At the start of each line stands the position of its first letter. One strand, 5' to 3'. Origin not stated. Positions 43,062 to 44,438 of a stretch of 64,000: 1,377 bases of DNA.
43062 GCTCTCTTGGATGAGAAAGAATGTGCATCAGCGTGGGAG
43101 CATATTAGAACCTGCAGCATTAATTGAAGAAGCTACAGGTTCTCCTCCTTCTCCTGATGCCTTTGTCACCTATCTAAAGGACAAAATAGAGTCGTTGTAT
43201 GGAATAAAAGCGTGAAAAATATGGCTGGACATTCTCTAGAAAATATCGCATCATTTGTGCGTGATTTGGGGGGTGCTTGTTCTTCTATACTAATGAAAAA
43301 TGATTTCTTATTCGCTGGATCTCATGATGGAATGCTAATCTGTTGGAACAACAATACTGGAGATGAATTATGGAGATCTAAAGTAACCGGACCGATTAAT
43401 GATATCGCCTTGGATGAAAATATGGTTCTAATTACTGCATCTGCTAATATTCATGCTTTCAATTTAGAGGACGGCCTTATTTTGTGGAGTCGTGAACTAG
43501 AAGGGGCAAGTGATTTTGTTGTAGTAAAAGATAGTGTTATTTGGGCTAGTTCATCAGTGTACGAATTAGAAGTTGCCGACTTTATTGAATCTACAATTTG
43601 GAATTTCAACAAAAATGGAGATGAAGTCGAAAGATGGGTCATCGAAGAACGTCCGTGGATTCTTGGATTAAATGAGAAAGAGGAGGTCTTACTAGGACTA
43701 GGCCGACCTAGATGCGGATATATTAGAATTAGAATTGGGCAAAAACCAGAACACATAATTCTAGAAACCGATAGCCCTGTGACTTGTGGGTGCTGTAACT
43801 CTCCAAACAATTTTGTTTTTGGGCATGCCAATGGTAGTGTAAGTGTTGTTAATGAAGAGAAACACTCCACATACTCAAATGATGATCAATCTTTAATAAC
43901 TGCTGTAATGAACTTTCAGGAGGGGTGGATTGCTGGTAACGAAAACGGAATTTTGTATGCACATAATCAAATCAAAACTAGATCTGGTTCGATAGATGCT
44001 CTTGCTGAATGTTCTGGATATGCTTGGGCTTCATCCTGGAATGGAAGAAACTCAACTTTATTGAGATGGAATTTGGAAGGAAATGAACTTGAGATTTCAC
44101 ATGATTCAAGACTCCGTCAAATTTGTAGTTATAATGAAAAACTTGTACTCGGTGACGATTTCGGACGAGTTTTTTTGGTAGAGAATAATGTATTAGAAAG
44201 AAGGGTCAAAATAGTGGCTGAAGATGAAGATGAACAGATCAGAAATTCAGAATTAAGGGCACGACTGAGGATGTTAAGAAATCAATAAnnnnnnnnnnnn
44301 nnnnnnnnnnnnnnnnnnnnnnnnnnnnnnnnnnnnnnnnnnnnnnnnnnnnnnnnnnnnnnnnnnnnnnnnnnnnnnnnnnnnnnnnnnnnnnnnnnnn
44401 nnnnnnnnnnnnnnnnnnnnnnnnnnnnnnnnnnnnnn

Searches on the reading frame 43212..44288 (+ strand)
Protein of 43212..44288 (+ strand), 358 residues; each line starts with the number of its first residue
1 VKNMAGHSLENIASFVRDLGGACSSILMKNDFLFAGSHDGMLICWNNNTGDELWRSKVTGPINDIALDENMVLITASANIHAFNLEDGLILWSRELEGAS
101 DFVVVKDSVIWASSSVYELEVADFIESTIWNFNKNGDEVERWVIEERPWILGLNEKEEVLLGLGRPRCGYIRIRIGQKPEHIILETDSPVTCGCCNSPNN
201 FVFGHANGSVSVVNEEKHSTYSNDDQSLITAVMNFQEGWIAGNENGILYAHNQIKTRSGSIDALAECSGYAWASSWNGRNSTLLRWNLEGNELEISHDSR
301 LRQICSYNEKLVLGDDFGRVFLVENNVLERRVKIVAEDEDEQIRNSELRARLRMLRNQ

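Call 10: search_protein_families(library=pfam, proteins=[window:43212-44288:+])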
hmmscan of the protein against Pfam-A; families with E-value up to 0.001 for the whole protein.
window:43212-44288:+ (358 aa): 4 families
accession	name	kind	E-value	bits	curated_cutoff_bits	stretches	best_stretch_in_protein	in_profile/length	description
PF13360.13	PQQ_2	-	5.3e-10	39.8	27.6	1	29-103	32-107/233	Outer membrane protein assembly factor BamB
PF13570.13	Beta-prop_ACSF4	-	2.9e-08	33.9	133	1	23-145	95-223/329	Beta-alanine-activating enzyme, beta-propeller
PF23414.1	Beta-prop_EML_2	-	4.6e-05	23.4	90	0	31-76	11-56/266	Echinoderm microtubule-associated protein second beta-propeller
PF23411.1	Beta-prop_Vps41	-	0.00094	19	33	0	308-352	112-156/332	Vps42 beta-propeller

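Call 13: find_related_loci(query=window:43212-44288:+, collection=genome_contigs, flank=4000)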
Query window:43212-44288:+ (358 aa) in genome_contigs; peptide patterns used: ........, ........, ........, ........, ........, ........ (x = any residue, [..] = any of these).
84 stretches matched a pattern, but none encodes a relative of the query by tblastn (E <= 1e-3).

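Call 14: find_encoding_contigs(protein=window:43212-44288:+, flank=6000, max_places=10)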
Protein window:43212-44288:+ (358 aa): 4 contigs read that carry it; 4 places shown.
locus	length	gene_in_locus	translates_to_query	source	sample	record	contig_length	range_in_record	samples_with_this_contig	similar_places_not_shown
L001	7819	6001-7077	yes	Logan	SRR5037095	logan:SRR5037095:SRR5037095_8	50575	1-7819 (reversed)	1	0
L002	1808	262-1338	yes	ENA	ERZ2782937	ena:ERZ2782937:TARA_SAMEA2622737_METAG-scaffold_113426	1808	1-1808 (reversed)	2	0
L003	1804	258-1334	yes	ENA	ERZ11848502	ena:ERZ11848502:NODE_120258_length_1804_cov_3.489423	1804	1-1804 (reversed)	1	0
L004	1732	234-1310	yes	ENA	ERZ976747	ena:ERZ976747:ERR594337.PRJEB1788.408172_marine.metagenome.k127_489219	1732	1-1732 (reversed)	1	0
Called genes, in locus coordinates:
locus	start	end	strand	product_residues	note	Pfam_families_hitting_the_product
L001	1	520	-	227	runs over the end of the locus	PF00834:Ribul_P_3_epim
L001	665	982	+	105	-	PF00085:Thioredoxin, PF13098:Thioredoxin_2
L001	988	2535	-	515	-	PF01637:ATPase_2 (weak), PF13191:AAA_16, PF24883:NPHP3_N (weak), PF13401:AAA_22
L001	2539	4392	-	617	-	PF02129:Peptidase_S15, PF08530:PepX_C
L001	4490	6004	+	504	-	PF02074:Peptidase_M32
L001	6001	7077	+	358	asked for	PF13360:PQQ_2, PF13570:Beta-prop_ACSF4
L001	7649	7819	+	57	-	?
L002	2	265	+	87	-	?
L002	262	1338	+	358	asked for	PF13360:PQQ_2, PF13570:Beta-prop_ACSF4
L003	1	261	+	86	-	?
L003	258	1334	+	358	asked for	PF13360:PQQ_2, PF13570:Beta-prop_ACSF4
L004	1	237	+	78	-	?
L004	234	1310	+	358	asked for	PF13360:PQQ_2, PF13570:Beta-prop_ACSF4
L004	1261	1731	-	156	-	?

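Call 15: find_homologous_proteins(query=window:43212-44288:+)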
Query window:43212-44288:+ (358 aa): 53 proteins with E <= 0.001 among 3438 candidates.
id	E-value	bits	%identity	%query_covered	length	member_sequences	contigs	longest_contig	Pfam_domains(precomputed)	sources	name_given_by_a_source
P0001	1.4e-238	809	99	100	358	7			PF13360.14,PF13570.14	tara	tara:strand:+ start:232 stop:1308 length:1077 start_codon:yes stop_codon:yes gene_type:complete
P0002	2.5e-163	561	69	99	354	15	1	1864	PF13360.14,PF13570.14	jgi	-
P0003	4.1e-116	406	53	99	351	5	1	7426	PF13360.14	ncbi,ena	-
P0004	4.1e-115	403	54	99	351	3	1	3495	PF13360.14,PF13570.14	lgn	-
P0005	6.2e-115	402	52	98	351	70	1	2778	PF13360.14,PF13570.14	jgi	-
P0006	8.5e-115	402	53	99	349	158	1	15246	PF13360.14,PF13570.14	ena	-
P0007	1.5e-113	398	54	99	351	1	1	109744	PF13360.14,PF13570.14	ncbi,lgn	-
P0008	1.4e-112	394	53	99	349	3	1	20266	PF13360.14,PF08450.19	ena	-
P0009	9.6e-107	375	49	98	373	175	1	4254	PF13360.14,PF13570.14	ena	-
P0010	9.3e-106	372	48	99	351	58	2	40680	PF13360.14,PF13570.14,PF25293.2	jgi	jgi:hypothetical protein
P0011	3.7e-104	367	49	98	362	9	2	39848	PF13360.14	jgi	-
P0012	1.2e-103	365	49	99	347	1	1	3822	PF13360.14,PF13570.14,PF25293.2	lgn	-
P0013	2.7e-103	364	47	99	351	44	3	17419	PF13360.14,PF13570.14,PF25293.2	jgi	jgi:hypothetical protein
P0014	4.5e-103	363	48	99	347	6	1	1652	PF13360.14,PF13570.14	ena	-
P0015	1.7e-102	361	49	99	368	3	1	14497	PF13360.14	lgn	-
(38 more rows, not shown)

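Call 17: find_related_loci(query=A1, collection=genome_contigs, flank=5000)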
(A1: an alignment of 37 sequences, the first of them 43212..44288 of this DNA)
Query A1 (358 aa) in genome_contigs; peptide patterns used: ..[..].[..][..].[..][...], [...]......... (x = any residue, [..] = any of these).
135 stretches matched a pattern; 69 encode a relative of the query (tblastn E <= 1e-3); 67 distinct loci.
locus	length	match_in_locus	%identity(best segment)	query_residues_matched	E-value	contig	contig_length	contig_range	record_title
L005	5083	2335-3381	52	4-358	4e-123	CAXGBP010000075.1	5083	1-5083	MAG TPA_asm: uncultured Candidatus Poseidoniales archaeon isolate ERR598971_concoct_120 genome assembly, contig: ERZ8330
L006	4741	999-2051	53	4-358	2e-123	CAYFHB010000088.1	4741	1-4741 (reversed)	MAG TPA_asm: uncultured Candidatus Poseidoniales archaeon isolate ERP001736_co2_54 genome assembly, contig: NODE_12951_l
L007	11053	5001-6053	54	4-358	3e-121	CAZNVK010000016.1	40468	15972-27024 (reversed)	MAG TPA_asm: uncultured Candidatus Poseidoniales archaeon isolate SRP167671_co2_219 genome assembly, contig: NODE_1236_l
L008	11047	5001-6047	52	4-358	1e-120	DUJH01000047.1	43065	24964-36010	TPA_asm: Candidatus Thalassarchaeaceae archaeon isolate UBA8684 contig_7689, whole genome shotgun sequence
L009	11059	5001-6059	54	2-358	1e-119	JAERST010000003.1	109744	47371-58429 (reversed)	MAG: Methanobacteriota archaeon isolate BH13 c_000000000954, whole genome shotgun sequence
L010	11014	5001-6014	52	4-347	2e-115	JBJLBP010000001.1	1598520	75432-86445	MAG: Candidatus Thalassarchaeaceae archaeon isolate LRMED-022 MGIIb-O1-LRMED-022-C1, whole genome shotgun sequence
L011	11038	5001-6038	49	8-357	3e-111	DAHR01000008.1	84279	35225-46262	MAG TPA_asm: Euryarchaeota archaeon UBA58 UBA58_contig_3815, whole genome shotgun sequence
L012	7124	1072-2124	48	4-358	3e-111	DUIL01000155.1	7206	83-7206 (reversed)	MAG TPA_asm: Candidatus Thalassarchaeaceae archaeon isolate UBA12570 contig_45995, whole genome shotgun sequence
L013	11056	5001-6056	47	3-358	1e-109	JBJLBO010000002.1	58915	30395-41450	MAG: Candidatus Thalassarchaeaceae archaeon isolate LRMED-021 MGIIb-O1-LRMED-021-C2, whole genome shotgun sequence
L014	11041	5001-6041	47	4-358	3e-107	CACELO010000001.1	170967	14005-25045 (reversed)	uncultured Candidatus Poseidoniales archaeon isolate AG-404-A19 genome assembly, contig: AG-404-A19_NODE_1, whole genome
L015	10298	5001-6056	47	3-358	4e-107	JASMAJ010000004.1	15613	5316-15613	MAG: Candidatus Thalassarchaeaceae archaeon isolate ETNP2_MAG_92 NODE_4_length_15613_cov_3.074601, whole genome shotgun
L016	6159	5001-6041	48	4-358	4e-106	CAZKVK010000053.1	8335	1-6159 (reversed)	MAG TPA_asm: uncultured Candidatus Poseidoniales archaeon isolate SRP077602_co3_204 genome assembly, contig: NODE_15077_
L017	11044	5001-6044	48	3-358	4e-104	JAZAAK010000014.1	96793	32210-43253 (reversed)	MAG: Thermoplasmatota archaeon isolate XB_MAG656 DB_MAG656_0014, whole genome shotgun sequence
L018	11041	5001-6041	48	3-357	5e-101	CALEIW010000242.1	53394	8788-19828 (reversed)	MAG TPA_asm: uncultured euryarchaeote isolate ERR598969_bin.13_CONCOCT_v1.1_MAG genome assembly, contig: ERZ832854.25, w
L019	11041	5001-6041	48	4-358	8e-100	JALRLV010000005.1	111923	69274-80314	MAG: Candidatus Thalassarchaeaceae archaeon isolate WKH.41 NODE_5_length_111923_cov_14.885012, whole genome shotgun sequ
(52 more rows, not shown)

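Call 18: find_related_loci(query=A1, collection=metagenome_contigs, flank=5000)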
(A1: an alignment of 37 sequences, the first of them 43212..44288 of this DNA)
Query A1 (358 aa) in metagenome_contigs; peptide patterns used: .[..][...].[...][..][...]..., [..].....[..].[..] (x = any residue, [..] = any of these).
225 stretches matched a pattern; 162 encode a relative of the query (tblastn E <= 1e-3); the best 80 are kept; 80 distinct loci.
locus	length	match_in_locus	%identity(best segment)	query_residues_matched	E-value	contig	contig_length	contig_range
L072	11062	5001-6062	68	4-358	2e-166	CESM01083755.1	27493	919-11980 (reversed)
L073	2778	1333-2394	68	4-358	1e-175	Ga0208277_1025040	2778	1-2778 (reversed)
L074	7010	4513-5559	52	4-358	1e-120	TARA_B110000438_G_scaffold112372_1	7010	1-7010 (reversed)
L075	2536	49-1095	52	4-358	3e-126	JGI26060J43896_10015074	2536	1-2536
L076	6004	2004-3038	52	8-358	5e-119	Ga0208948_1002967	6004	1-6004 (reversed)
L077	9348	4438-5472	52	8-358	8e-119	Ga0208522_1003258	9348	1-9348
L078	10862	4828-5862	52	8-358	1e-118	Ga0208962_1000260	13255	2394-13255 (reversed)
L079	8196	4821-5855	52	8-358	1e-118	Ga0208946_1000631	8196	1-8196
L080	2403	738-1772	50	8-358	7e-122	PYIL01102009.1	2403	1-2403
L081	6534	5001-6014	52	4-347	1e-115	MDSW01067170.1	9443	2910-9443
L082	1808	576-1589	52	4-347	3e-123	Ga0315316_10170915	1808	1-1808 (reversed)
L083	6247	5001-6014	52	4-347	9e-115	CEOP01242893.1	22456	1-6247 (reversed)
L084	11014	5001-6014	52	4-347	2e-114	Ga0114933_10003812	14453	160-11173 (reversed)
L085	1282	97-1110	51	4-347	5e-124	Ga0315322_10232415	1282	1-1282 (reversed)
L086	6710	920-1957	50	8-357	1e-112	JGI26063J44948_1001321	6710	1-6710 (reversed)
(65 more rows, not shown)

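Call 50: predict_structure(alignment_id=A1)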
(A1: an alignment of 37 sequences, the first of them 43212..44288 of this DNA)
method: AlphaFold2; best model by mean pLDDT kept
length: 358 residues; sequences in the alignment: 37
mean_pLDDT: 89.5   pTM: 0.85
mean pLDDT of the five models: 89.5, 89.4, 88.8, 88.4, 88.2
residues with pLDDT >= 90: 249; 70-90: 94; 50-70: 11; < 50: 4
segments of 3 or more residues with pLDDT < 50: 1-4
pLDDT, mean of each block of 10 residues (from residue 1): 61 92 96 97 96 97 95 97 98 94 92 78 74 96 86 80 89 92 92 84 93 84 88 90 95 90 94 96 91 93 94 97 93 80 77 77
secondary structure, 60 per line:
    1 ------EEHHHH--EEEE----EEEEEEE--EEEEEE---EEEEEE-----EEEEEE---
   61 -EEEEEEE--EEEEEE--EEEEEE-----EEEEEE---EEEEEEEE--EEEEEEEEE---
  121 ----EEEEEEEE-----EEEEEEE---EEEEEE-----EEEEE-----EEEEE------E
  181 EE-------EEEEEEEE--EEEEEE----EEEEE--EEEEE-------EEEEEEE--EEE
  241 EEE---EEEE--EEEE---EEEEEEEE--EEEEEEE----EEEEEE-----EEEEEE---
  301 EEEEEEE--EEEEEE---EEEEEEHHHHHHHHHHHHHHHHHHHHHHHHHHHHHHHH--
elements in order: H9-12 E15-18 E23-29 E32-37 E41-46 E52-57 E62-68 E71-76 E79-84 E90-95 E99-106 E109-117 E125-132 E138-144 E148-153 E159-163 E169-173 E180-182 E190-197 E200-205 E210-214 E217-221 E229-235 E238-243 E247-250 E253-256 E260-267 E270-276 E281-286 E292-297 E301-307 E310-315 E319-324 H325-356

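Call 52: fold_search(model_id=the predicted structure, library=pdb)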
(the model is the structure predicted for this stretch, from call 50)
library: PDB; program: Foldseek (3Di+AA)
matches with E <= 10: 1891; with E <= 0.001: 1530
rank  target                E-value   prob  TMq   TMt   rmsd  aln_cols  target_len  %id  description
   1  6y7n_A                2.2e-13  1.00  0.74  0.83   2.8       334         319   15  The crystal structure of the eight-bladed symmetrical designer protein Tako8 in the presence of tellurotungstic Anders (released 2020-12-16)
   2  6g6m                  3.5e-13  1.00  0.71  0.79   3.4       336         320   15  Crystal structure of the computationally designed Tako8 protein in P42212 (released 2018-11-28)
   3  6tji_A                4.2e-13  1.00  0.63  0.62   5.1       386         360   16  Crystal structure of the computationally designed Cake10 protein (released 2020-05-06)
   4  9a3d_MODEL_1_A        6.2e-13  1.00  0.66  0.60   5.3       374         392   12  Model of E. coli BamB by in-cell photo-crosslinking MS and deep learning (released 2023-02-24)
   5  6g6o_A                8.2e-13  1.00  0.71  0.79   3.2       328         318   18  Crystal structure of the computationally designed Ika8 protein: crystal packing No.1 in P63 (released 2018-11-28)
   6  3q7m                  1.0e-12  1.00  0.64  0.66   5.3       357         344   12  The crystal structure of BamB from the BAM complex in spacegroup I222 (released 2011-02-09)
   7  6g6n_B                1.4e-12  1.00  0.69  0.77   3.6       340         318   15  Crystal structure of the computationally designed Tako8 protein in C2 (released 2018-11-28)
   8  3prw                  1.4e-12  1.00  0.63  0.63   5.5       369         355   13  Crystal structure of the lipoprotein BamB (released 2011-01-19)
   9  9cnz_B                1.7e-12  1.00  0.64  0.66   4.9       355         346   13  Structure of BAM complexed with PTB2 ligand in detergent (released 2024-12-25)
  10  3q7o                  1.8e-12  1.00  0.65  0.64   4.7       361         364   14  The crystal structure of BamB from the BAM complex in spacegroup P213 (released 2011-02-09)
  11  3q54                  2.2e-12  1.00  0.63  0.65   5.5       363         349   13  Crystal structure of Escherichia coli BamB (released 2012-05-09)
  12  9co0_B                2.7e-12  1.00  0.62  0.64   5.1       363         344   13  CryoEM structure of BAM in complex with the PTB2 open-state inhibitor (in SMA nanodisc) (released 2024-12-25)
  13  9p1u_B                3.1e-12  1.00  0.65  0.68   4.7       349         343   12  beta-barrel assembly machine from Escherichia coli in an late state of LptD assembly (released 2026-03-11)
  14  3p1l                  3.3e-12  1.00  0.64  0.63   5.9       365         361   14  Crystal structure of Escherichia coli BamB, a lipoprotein component of the beta-barrel assembly machinery complex, nativ (released 2010-12-22)
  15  8orr                  3.3e-12  1.00  0.63  0.64   5.8       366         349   12  Outer membrane protein assembly factor BamB from Klebsiella pneumoniae (released 2024-04-24)
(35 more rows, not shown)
